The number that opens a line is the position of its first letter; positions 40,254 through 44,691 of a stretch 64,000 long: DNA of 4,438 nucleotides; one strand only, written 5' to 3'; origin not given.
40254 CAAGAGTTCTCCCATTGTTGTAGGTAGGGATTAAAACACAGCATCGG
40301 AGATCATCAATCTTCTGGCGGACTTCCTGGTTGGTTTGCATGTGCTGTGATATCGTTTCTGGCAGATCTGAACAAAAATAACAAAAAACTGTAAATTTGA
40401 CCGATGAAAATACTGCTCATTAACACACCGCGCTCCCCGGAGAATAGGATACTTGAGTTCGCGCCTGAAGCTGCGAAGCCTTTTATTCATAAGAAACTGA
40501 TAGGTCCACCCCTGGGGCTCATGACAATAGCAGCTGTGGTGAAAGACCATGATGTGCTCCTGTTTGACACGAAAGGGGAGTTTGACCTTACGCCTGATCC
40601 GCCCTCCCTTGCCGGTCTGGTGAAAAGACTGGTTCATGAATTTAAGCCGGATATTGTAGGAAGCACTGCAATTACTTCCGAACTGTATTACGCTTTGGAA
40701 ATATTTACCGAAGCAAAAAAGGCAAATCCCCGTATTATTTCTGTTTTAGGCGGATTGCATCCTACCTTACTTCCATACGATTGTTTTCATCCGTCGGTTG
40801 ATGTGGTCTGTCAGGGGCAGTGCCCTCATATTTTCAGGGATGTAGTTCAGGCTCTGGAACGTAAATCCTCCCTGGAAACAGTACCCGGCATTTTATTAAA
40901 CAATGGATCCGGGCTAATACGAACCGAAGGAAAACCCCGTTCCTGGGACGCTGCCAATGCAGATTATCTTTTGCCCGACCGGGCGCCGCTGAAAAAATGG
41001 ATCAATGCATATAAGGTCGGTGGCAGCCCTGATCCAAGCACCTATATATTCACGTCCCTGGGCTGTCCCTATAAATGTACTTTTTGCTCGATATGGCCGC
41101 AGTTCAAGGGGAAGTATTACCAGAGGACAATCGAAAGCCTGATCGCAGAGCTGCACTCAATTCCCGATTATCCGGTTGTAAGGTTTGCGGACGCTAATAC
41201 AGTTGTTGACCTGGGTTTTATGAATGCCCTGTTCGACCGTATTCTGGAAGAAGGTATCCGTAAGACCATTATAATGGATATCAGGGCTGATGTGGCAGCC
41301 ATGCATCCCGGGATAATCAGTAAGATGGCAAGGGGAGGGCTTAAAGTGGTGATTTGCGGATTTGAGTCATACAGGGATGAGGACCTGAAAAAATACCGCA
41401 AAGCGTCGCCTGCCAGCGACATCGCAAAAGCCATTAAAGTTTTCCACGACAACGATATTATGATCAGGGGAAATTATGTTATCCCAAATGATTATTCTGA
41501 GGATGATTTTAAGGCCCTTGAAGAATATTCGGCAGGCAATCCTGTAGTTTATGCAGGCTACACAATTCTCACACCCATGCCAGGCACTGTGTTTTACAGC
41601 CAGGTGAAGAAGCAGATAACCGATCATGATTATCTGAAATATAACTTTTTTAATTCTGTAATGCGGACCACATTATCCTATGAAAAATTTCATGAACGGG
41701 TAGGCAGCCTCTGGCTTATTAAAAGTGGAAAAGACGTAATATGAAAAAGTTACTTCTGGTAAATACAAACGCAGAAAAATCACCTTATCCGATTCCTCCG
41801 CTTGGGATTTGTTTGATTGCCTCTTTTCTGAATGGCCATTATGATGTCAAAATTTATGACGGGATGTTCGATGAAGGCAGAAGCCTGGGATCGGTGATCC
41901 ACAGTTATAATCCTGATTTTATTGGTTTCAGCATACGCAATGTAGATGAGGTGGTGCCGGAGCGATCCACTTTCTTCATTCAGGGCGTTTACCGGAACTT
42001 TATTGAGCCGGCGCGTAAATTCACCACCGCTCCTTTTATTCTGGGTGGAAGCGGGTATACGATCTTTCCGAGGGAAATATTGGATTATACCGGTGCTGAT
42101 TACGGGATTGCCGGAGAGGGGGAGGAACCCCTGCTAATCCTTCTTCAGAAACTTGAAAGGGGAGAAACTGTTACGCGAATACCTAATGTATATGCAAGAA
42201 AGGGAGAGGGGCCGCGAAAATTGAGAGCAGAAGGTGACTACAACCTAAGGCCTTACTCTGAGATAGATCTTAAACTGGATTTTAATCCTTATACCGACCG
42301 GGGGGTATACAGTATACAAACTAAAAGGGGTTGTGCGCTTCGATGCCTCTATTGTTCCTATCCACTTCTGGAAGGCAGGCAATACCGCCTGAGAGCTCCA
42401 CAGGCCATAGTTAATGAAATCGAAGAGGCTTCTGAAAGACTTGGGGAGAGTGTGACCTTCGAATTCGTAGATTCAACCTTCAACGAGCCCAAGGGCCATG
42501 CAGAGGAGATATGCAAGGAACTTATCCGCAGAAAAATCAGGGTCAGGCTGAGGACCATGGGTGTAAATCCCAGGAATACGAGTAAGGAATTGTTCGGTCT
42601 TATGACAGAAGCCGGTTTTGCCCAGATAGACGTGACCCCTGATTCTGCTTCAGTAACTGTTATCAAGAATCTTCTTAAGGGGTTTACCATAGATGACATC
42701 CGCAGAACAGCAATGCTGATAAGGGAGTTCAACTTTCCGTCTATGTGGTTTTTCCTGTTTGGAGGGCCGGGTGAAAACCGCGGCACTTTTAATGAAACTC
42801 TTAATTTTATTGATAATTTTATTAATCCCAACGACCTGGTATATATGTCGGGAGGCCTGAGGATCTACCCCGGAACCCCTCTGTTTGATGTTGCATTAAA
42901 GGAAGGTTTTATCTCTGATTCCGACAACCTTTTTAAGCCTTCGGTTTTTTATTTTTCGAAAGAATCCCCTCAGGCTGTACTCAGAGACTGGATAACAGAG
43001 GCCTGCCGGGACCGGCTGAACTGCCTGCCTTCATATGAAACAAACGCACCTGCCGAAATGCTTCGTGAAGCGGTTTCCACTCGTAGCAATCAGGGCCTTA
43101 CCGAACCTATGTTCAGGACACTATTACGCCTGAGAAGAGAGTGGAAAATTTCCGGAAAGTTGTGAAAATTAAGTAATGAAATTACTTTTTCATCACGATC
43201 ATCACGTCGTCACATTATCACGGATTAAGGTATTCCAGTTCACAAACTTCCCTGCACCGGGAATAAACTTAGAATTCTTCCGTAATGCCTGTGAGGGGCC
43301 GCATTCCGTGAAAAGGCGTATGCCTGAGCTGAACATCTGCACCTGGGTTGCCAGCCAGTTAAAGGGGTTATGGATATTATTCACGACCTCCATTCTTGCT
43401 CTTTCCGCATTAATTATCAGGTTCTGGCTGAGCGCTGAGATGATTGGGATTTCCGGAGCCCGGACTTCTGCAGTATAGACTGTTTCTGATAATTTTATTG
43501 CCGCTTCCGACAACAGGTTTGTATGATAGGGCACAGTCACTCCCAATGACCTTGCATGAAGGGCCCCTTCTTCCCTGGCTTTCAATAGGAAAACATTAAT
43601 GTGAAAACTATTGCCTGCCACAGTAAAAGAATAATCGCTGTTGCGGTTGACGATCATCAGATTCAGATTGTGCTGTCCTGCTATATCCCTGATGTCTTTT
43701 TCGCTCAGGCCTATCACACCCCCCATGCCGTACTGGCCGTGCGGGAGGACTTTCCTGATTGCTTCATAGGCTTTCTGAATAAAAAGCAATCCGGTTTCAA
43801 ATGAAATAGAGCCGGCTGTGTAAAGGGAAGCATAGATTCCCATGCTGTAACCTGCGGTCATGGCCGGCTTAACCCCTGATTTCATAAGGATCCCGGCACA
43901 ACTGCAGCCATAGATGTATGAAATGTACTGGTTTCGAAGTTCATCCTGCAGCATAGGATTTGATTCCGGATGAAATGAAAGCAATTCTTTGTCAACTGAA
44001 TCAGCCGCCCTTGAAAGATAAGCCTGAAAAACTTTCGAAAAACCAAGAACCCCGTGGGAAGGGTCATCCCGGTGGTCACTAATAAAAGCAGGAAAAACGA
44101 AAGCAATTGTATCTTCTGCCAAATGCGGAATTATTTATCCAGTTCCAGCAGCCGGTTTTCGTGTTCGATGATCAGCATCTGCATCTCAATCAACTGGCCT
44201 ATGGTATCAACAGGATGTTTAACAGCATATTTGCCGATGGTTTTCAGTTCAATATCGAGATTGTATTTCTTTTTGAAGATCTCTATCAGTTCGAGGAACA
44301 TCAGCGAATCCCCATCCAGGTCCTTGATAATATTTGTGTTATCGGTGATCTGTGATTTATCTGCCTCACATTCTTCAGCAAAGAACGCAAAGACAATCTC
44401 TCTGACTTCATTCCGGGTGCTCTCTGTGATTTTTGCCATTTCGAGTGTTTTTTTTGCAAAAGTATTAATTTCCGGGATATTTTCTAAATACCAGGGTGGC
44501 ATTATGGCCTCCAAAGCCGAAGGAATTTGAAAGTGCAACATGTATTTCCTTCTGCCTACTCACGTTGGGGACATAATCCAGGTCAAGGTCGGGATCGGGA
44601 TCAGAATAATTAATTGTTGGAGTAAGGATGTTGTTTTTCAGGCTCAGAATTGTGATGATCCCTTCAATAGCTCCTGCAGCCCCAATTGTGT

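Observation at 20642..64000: Compact cluster of at least 43 kb: aryl-polyene/flexirubin-type type II PKS-FAS core with an accessory set matching no described subtype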

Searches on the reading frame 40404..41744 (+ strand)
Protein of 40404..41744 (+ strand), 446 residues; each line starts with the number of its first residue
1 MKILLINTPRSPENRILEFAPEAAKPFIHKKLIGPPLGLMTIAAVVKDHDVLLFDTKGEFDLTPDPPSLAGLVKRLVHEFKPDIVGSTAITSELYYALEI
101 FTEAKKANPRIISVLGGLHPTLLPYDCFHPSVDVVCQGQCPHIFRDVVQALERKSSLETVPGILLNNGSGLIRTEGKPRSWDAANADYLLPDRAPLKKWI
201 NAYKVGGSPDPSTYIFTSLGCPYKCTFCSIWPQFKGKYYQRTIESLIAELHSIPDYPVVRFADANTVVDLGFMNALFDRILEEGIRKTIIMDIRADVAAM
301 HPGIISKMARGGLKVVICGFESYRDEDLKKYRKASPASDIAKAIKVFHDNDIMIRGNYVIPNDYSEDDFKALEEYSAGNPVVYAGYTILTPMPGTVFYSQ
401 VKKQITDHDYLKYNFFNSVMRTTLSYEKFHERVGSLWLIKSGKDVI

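Call 4: search_protein_families(library=pfam, proteins=[window:40404-41744:+], max_evalue=0.01)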
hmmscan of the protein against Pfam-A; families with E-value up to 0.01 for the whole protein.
window:40404-41744:+ (446 aa): 2 families
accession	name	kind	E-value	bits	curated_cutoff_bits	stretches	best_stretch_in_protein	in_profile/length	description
PF02310.24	B12-binding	-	4e-14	52.9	32.1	1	32-147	10-120/121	B12 binding domain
PF04055.27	Radical_SAM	-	4.7e-12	46.8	29.5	1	217-372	3-162/166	Radical SAM superfamily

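Call 12: search_protein_families(library=ncbifam, proteins=[window:40404-41744:+], max_evalue=0.001)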
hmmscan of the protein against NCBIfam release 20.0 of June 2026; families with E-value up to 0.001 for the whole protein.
window:40404-41744:+ (446 aa): 18 families
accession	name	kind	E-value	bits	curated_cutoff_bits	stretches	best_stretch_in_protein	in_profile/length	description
TIGR04367.1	HpnR_B12_rSAM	equivalog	1e-38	133.1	650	1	36-432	22-404/490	hopanoid C-3 methylase HpnR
TIGR02026.1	BchE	equivalog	7.9e-34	117.3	481.35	1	35-424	21-410/497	magnesium-protoporphyrin IX monomethyl ester anaerobic oxidative cyclase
NF050148.1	rSAM_ApyD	equivalog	7.1e-20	70.9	750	1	34-410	23-402/645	RiPP biosynthesis radical SAM protein ApyD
TIGR03471.1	HpnJ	equivalog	1.3e-16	60.5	577.6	1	94-404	81-390/472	hopanoid biosynthesis associated radical SAM protein HpnJ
TIGR03975.1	rSAM_ocin_1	subfamily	7.7e-16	57.7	281.85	1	76-361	123-413/606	RiPP maturation radical SAM C-methyltransferase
TIGR04014.1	B12_SAM_MJ_0865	equivalog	1.5e-13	50.3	360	1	131-411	89-368/434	methyl-coenzyme M reductase glutamine C-methyltransferase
NF038361.1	rSAM_Sden_1168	equivalog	1.8e-13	49.9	575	1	192-381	259-453/560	Sden_1168 family B12-binding radical SAM P-methyltransferase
NF040546.1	rSAM_CUAEP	equivalog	2.4e-13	49.6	500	1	96-359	63-320/468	CUAEP/CCAEP-tail radical SAM (seleno)protein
TIGR04479.1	bcpD_PhpK_rSAM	subfamily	2e-12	46.3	600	1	143-359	183-388/504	PhpK family radical SAM P-methyltransferase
TIGR04013.1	B12_SAM_MJ_1487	hypoth_equivalog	7.9e-12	44.7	251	1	84-261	46-202/382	TIGR04013 family B12-binding domain/radical SAM domain-containing protein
NF033712.0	B12_rSAM_KedN5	subfamily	2.3e-10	39.4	700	1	68-265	49-250/624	KedN5 family methylcobalamin-dependent radical SAM C-methyltransferase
NF040542.1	rSAM_RCCLKC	equivalog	2.9e-09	36.6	450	1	94-375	62-346/423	arsinothricin biosynthesis radical SAM protein ArsL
TIGR04295.1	B12_rSAM_oligo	hypoth_equivalog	1.3e-07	30.7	400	1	131-331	123-312/422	TIGR04295 family B12-binding domain-containing radical SAM protein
TIGR04385.1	B12_rSAM_cofa1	equivalog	3e-07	30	450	1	36-289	20-271/438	B12 lower ligand biosynthesis radical SAM protein BzaD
TIGR01125.1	TIGR01125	equivalog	3.6e-06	26.3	356.95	1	205-252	130-176/432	30S ribosomal protein S12 methylthiotransferase RimO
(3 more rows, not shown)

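Call 55: search_solved_structures(query=window:40404-41744:+, max_evalue=0.001)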
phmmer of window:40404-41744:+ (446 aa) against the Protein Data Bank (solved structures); distinct sequences matched with E-value up to 0.001: 3.
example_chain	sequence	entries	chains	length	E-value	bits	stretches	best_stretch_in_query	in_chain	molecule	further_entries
9ccb_A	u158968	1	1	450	1.4e-10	43.6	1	159-408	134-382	Radical SAM core domain-containing protein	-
7kdx_A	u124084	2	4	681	0.00022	23.2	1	80-231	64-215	Methyltransferase TokK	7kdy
4jc0_A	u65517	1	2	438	0.00059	21.8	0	202-253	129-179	Ribosomal protein S12 methylthiotransferase RimO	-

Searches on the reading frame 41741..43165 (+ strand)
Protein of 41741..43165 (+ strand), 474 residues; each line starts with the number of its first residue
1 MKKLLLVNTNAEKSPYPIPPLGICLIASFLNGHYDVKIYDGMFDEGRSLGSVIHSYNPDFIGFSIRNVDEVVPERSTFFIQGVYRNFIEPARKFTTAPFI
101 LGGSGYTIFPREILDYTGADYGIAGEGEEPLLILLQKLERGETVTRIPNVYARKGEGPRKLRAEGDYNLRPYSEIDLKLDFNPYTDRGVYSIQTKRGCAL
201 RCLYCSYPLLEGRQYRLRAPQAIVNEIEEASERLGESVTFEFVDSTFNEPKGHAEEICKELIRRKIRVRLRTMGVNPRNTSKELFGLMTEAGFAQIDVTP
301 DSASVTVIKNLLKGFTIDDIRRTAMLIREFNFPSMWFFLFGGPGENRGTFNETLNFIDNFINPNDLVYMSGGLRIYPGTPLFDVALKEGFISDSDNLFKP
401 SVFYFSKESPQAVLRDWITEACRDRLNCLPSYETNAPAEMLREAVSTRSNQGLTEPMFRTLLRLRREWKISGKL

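Call 4: search_protein_families(library=pfam, proteins=[window:41741-43165:+], max_evalue=0.01)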
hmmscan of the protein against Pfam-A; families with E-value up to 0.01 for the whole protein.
window:41741-43165:+ (474 aa): 2 families
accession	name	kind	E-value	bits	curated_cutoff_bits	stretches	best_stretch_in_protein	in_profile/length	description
PF04055.27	Radical_SAM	-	1.2e-20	74.8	29.5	1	194-357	3-166/166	Radical SAM superfamily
PF02310.24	B12-binding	-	3.5e-12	46.7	32.1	1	11-133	5-119/121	B12 binding domain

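Call 12: search_protein_families(library=ncbifam, proteins=[window:41741-43165:+], max_evalue=0.001)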
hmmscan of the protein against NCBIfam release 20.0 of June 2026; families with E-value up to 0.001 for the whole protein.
window:41741-43165:+ (474 aa): 22 families
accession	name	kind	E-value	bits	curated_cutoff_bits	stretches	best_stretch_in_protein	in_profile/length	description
TIGR04072.2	rSAM_ladder_B12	equivalog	9.4e-92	307.9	360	1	3-436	1-423/443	lipid biosynthesis B12-binding/radical SAM protein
TIGR04385.1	B12_rSAM_cofa1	equivalog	3.3e-51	174.9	450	1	18-402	18-411/438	B12 lower ligand biosynthesis radical SAM protein BzaD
TIGR04428.1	B12_rSAM_trp_MT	equivalog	2.7e-36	125.1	500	2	179-381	205-417/558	tryptophan 2-C-methyltransferase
TIGR04479.1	bcpD_PhpK_rSAM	subfamily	1.3e-30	106.2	600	1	112-360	164-409/504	PhpK family radical SAM P-methyltransferase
TIGR03471.1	HpnJ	equivalog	3.8e-28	98.6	577.6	1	181-396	189-398/472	hopanoid biosynthesis associated radical SAM protein HpnJ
TIGR04013.1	B12_SAM_MJ_1487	hypoth_equivalog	3.8e-20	72.1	251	1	87-232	62-194/382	TIGR04013 family B12-binding domain/radical SAM domain-containing protein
NF033070.1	rSAM_AprD4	equivalog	2.5e-18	66.2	500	1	180-399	187-404/456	AprD4 family radical SAM diol-dehydratase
TIGR02026.1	BchE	equivalog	4e-17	62.2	481.35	1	18-393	20-395/497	magnesium-protoporphyrin IX monomethyl ester anaerobic oxidative cyclase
TIGR04367.1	HpnR_B12_rSAM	equivalog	8.1e-17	60.9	650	1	19-269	21-261/490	hopanoid C-3 methylase HpnR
TIGR04014.1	B12_SAM_MJ_0865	equivalog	1.4e-15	57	360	1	82-388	55-361/434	methyl-coenzyme M reductase glutamine C-methyltransferase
NF050148.1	rSAM_ApyD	equivalog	1.1e-13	50.5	750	1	96-383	103-391/645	RiPP biosynthesis radical SAM protein ApyD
TIGR04190.1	B12_SAM_Ta0216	equivalog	7.6e-13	47.9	500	1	97-360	110-394/554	TIGR04190 family B12-binding domain/radical SAM domain protein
NF040546.1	rSAM_CUAEP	equivalog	3.9e-12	45.6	500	1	106-393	86-376/468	CUAEP/CCAEP-tail radical SAM (seleno)protein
NF038361.1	rSAM_Sden_1168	equivalog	4.3e-12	45.4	575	1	179-397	271-485/560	Sden_1168 family B12-binding radical SAM P-methyltransferase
NF045585.1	rSAM_slr0320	equivalog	1.6e-11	43.5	775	1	97-321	139-368/511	photosystem II high light acclimation radical SAM protein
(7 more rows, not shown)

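Call 54: search_solved_structures(query=window:41741-43165:+, max_evalue=0.001)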
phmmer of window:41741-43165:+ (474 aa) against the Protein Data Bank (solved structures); distinct sequences matched with E-value up to 0.001: 4.
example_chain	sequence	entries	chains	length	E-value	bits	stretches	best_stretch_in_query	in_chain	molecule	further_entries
6wte_A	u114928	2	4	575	1.3e-29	106.3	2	173-381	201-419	B12-binding domain-containing protein | Tryptophan-C2-methyltransferase containing B12-binding domain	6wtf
6fd2_B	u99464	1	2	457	3.1e-15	58.9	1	180-399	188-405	Putative apramycin biosynthetic oxidoreductase 4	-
9ccb_A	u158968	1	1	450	1.1e-11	47.1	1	85-396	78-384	Radical SAM core domain-containing protein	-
2qgq_A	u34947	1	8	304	9.1e-05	24.4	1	192-359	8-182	Protein TM_1862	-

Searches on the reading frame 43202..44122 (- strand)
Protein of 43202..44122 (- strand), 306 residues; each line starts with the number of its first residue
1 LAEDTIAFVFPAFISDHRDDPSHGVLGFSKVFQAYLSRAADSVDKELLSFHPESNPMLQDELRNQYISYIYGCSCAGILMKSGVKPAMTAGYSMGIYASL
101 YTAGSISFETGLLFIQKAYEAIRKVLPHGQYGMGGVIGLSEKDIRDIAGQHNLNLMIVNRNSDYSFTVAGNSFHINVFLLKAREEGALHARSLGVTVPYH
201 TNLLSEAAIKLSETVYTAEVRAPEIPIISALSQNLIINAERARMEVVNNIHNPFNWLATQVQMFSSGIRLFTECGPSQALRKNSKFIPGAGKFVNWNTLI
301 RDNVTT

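Call 4: search_protein_families(library=pfam, proteins=[window:43202-44122:-], max_evalue=0.01)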
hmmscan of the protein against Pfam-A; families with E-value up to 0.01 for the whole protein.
window:43202-44122:- (306 aa): 1 family
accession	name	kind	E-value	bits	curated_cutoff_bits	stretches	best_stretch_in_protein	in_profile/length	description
PF00698.26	Acyl_transf_1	-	3.3e-11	43.7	32.7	1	79-273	77-264/319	Acyl transferase domain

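Call 12: search_protein_families(library=ncbifam, proteins=[window:43202-44122:-], max_evalue=0.001)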
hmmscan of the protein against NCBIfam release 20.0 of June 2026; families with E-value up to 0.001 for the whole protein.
window:43202-44122:- (306 aa): 8 families
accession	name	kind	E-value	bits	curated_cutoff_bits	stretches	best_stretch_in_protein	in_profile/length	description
TIGR03131.1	malonate_mdcH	equivalog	3.1e-38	131.9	297.9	1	33-281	26-269/297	malonate decarboxylase subunit epsilon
TIGR00128.1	fabD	equivalog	2.1e-32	112.7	260.9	1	64-281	61-280/290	ACP S-malonyltransferase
NF045894.1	PKS_plus_SDR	equivalog_domain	6.3e-18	63.8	1740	1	28-284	553-811/1515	type I polyketide synthase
TIGR02813.1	omega_3_PfaA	subfamily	1.7e-13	48.2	1010.1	1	78-282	667-874/2582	polyketide-type polyunsaturated fatty acid synthase PfaA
NF037940.1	PKS_MbtD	equivalog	2.2e-12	45.9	1150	1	64-234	154-320/978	mycobactin polyketide synthase MbtD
NF041183.1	Pks2_ls1_myc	equivalog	1.9e-06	25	2400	1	76-281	605-807/2086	sulfolipid-1 biosynthesis phthioceranic/hydroxyphthioceranic acid synthase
NF037941.1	PKS_NbtC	equivalog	1e-05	23.7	1150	1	74-223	169-319/1027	nocobactin polyketide synthase NbtC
NF040607.1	mycolic_Pks13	equivalog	1.1e-05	23.1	2100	1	8-246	667-908/1680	polyketide synthase Pks13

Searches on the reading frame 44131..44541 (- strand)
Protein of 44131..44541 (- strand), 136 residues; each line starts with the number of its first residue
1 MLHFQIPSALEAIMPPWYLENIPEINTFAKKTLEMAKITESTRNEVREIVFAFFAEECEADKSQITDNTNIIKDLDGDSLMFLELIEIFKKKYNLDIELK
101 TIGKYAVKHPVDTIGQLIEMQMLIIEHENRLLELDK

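Call 4: search_protein_families(library=pfam, proteins=[window:44131-44541:-], max_evalue=0.01)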
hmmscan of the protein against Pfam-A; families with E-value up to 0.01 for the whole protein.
window:44131-44541:- (136 aa): 1 family
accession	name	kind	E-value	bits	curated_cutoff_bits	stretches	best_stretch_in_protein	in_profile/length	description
PF00550.31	PP-binding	-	1.5e-06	28.8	20.8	1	52-101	5-53/67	Phosphopantetheine attachment site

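Call 59: search_protein_families(library=ncbifam, proteins=[window:44131-44541:-], max_evalue=0.00001)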
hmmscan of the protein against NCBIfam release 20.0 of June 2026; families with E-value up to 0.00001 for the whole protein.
window:44131-44541:- (136 aa): 5 families
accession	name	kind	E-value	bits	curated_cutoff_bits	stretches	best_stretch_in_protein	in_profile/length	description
NF002150.0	PRK00982.1-4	subfamily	9.5e-08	32.2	66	1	43-100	3-60/80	acyl carrier protein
NF002148.0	PRK00982.1-2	subfamily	7.9e-07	28.8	71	1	44-99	3-58/79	acyl carrier protein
TIGR00517.1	acyl_carrier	equivalog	2.6e-06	27.2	70.45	1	45-98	3-56/77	acyl carrier protein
NF005079.0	PRK06508.1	equivalog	8.2e-06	26.1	83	0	50-100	8-58/93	acyl carrier protein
NF002151.0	PRK00982.1-5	equivalog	9.4e-06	25.7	92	0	46-98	4-56/78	acyl carrier protein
